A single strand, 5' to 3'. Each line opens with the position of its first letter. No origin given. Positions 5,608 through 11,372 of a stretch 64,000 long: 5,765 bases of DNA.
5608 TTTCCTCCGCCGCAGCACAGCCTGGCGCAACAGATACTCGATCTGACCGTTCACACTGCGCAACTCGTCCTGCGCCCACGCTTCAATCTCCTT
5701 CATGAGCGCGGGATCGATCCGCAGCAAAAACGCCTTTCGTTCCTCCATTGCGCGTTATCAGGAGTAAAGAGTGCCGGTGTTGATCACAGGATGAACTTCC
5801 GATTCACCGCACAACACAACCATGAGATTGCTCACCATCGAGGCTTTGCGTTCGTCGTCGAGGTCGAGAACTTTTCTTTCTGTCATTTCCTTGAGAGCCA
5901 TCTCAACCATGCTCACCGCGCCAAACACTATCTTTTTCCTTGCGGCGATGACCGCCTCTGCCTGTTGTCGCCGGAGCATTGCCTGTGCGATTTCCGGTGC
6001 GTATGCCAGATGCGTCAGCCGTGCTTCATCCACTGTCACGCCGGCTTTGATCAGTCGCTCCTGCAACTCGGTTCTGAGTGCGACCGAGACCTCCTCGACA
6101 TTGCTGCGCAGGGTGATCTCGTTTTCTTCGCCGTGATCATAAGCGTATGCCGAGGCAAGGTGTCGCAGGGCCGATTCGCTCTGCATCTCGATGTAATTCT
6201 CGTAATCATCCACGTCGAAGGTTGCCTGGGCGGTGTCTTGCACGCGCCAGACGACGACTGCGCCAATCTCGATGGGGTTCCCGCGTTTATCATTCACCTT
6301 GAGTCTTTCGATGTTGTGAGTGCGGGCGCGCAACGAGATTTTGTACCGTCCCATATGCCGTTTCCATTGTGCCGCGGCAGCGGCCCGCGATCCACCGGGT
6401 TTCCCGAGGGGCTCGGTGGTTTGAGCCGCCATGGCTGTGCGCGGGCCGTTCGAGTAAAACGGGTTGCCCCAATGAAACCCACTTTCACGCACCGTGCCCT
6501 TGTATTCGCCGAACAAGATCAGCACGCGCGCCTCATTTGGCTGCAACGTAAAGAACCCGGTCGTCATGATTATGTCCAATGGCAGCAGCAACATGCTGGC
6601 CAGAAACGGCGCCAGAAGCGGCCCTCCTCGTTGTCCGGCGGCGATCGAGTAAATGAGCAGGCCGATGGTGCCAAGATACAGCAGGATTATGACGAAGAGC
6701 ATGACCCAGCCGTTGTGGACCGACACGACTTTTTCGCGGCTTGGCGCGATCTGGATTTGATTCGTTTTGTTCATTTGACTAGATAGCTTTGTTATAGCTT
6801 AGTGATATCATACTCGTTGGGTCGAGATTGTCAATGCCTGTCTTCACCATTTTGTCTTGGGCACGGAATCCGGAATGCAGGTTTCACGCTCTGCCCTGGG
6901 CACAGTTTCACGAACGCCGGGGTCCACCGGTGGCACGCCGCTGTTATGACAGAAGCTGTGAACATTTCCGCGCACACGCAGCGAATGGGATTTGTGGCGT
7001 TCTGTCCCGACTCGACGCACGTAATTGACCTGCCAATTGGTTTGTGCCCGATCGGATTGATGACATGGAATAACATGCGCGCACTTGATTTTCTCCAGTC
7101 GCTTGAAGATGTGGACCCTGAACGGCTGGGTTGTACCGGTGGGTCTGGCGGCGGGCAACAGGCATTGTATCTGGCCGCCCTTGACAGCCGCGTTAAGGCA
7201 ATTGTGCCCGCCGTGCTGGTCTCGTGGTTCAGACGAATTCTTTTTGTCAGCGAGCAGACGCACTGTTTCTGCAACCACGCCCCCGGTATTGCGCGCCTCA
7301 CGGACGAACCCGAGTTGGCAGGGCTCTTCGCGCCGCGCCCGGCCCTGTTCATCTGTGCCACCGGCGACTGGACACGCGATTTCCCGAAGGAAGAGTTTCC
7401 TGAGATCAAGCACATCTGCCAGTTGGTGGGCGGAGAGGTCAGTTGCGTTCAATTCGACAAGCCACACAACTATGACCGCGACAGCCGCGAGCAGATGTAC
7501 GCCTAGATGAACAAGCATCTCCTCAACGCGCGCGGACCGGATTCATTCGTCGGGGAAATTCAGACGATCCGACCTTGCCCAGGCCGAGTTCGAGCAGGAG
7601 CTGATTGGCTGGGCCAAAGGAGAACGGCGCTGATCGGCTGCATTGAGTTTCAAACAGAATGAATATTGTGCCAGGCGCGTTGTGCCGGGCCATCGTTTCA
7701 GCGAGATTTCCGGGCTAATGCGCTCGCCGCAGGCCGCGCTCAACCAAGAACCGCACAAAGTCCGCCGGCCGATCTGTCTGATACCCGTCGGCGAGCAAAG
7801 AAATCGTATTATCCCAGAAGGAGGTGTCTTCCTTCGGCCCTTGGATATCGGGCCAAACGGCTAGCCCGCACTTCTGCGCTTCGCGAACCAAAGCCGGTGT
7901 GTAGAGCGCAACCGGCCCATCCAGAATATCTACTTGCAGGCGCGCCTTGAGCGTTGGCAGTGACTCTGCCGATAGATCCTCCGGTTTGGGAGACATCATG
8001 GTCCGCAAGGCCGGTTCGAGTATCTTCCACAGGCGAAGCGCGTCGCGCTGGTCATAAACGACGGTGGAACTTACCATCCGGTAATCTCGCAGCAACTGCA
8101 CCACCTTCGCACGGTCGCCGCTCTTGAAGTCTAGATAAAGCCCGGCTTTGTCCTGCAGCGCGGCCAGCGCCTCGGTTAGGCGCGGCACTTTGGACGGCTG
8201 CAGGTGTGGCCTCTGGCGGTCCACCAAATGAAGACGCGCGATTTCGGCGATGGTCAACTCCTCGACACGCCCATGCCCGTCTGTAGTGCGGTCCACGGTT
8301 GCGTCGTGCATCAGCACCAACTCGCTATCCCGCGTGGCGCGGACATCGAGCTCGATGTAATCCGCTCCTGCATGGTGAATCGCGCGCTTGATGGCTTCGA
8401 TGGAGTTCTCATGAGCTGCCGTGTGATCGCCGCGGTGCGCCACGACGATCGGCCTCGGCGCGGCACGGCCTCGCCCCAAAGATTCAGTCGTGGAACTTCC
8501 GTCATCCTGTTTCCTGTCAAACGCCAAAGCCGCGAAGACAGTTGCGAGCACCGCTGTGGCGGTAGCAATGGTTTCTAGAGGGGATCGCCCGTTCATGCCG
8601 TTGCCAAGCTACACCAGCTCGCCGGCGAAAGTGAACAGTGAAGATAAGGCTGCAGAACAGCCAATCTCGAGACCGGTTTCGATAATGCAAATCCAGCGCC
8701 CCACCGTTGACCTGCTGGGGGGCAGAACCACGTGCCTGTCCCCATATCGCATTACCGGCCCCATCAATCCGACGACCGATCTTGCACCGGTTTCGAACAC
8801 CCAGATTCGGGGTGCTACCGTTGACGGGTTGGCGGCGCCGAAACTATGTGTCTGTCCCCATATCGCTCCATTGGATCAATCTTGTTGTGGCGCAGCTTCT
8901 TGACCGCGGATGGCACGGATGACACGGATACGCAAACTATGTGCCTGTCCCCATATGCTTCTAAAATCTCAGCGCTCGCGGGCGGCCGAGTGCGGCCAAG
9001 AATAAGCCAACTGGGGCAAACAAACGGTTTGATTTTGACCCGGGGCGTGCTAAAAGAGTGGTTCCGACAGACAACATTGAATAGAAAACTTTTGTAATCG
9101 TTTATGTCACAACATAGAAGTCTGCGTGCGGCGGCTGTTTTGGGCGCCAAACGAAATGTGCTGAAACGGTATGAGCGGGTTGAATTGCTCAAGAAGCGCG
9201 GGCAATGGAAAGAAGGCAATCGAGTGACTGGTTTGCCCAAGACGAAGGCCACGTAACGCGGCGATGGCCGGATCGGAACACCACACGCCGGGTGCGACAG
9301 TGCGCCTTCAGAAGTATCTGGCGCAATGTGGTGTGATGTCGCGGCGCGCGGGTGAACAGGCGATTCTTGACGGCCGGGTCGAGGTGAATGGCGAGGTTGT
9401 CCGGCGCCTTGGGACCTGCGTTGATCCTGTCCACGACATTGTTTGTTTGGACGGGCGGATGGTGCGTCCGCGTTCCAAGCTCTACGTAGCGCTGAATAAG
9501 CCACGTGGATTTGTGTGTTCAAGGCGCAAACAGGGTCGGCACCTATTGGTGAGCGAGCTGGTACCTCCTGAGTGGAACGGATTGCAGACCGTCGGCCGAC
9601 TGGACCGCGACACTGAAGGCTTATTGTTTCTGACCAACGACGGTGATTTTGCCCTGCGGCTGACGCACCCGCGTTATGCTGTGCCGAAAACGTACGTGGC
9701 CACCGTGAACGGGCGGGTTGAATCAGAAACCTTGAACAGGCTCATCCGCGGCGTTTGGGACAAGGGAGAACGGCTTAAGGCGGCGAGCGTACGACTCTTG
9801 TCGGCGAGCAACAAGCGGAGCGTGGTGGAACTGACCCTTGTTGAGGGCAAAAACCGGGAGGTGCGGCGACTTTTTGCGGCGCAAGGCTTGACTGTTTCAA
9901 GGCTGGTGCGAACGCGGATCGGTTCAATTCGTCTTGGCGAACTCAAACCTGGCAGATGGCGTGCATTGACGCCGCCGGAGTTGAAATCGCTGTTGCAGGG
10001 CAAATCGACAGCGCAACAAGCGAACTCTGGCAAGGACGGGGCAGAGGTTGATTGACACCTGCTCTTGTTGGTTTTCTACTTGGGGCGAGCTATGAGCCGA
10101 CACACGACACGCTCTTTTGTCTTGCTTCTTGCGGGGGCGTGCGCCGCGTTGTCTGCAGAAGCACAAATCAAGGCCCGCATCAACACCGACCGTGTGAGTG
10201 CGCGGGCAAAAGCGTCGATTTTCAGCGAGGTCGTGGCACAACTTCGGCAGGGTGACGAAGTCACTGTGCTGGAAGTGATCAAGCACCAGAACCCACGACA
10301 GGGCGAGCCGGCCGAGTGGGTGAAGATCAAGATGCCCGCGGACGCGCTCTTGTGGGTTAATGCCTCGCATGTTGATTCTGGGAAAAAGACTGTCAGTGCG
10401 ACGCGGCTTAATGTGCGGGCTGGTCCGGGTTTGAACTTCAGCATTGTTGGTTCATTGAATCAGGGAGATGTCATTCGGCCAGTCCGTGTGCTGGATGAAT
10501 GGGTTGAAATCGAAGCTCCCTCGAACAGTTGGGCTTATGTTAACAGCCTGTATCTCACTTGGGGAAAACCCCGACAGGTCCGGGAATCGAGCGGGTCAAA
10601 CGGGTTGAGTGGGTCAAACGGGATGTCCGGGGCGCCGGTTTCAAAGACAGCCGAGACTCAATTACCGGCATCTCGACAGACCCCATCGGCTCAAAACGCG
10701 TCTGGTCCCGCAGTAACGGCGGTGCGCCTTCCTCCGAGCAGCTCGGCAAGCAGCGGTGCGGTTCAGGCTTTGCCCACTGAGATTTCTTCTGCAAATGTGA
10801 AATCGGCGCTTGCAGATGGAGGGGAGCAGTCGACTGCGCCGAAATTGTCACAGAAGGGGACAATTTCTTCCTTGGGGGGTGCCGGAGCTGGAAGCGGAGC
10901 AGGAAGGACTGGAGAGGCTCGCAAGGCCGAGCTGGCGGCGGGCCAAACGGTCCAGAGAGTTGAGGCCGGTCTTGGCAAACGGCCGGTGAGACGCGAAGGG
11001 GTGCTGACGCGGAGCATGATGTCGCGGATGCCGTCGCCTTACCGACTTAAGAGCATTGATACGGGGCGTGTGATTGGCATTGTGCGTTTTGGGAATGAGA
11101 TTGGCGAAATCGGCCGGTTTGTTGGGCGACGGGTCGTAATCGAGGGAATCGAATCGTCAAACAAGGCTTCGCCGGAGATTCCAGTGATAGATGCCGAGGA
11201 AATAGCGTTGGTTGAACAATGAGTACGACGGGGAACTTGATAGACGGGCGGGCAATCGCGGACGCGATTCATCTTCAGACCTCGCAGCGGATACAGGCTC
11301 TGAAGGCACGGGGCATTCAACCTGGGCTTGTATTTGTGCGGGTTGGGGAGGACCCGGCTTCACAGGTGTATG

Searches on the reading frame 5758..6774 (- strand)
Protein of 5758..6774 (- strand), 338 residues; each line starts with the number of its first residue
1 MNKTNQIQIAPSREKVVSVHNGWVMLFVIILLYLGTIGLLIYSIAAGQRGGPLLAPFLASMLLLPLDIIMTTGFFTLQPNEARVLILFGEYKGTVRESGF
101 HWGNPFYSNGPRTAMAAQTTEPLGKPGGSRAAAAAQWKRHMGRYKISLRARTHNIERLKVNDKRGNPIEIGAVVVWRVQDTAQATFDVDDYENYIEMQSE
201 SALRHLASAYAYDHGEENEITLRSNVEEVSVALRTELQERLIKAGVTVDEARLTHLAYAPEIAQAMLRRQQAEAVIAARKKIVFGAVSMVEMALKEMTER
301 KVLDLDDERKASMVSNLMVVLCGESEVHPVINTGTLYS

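Call 16: search_protein_families(library=pfam, proteins=[window:5758-6774:-])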
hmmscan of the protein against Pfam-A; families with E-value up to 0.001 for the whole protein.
window:5758-6774:- (338 aa): 1 family
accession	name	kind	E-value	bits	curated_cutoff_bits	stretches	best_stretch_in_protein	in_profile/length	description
PF01145.31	Band_7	-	1.8e-25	90.4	23.6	1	76-280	2-169/176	SPFH domain / Band 7 family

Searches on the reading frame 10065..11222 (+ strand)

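Call 16: search_protein_families(library=pfam, proteins=[window:10065-11222:+])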
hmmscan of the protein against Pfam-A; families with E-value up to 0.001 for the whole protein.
window:10065-11222:+ (385 aa): 1 family
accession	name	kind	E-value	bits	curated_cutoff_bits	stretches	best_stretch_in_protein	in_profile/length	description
PF08239.17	SH3_3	-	6e-17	62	27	2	114-164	2-53/54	Bacterial SH3 domain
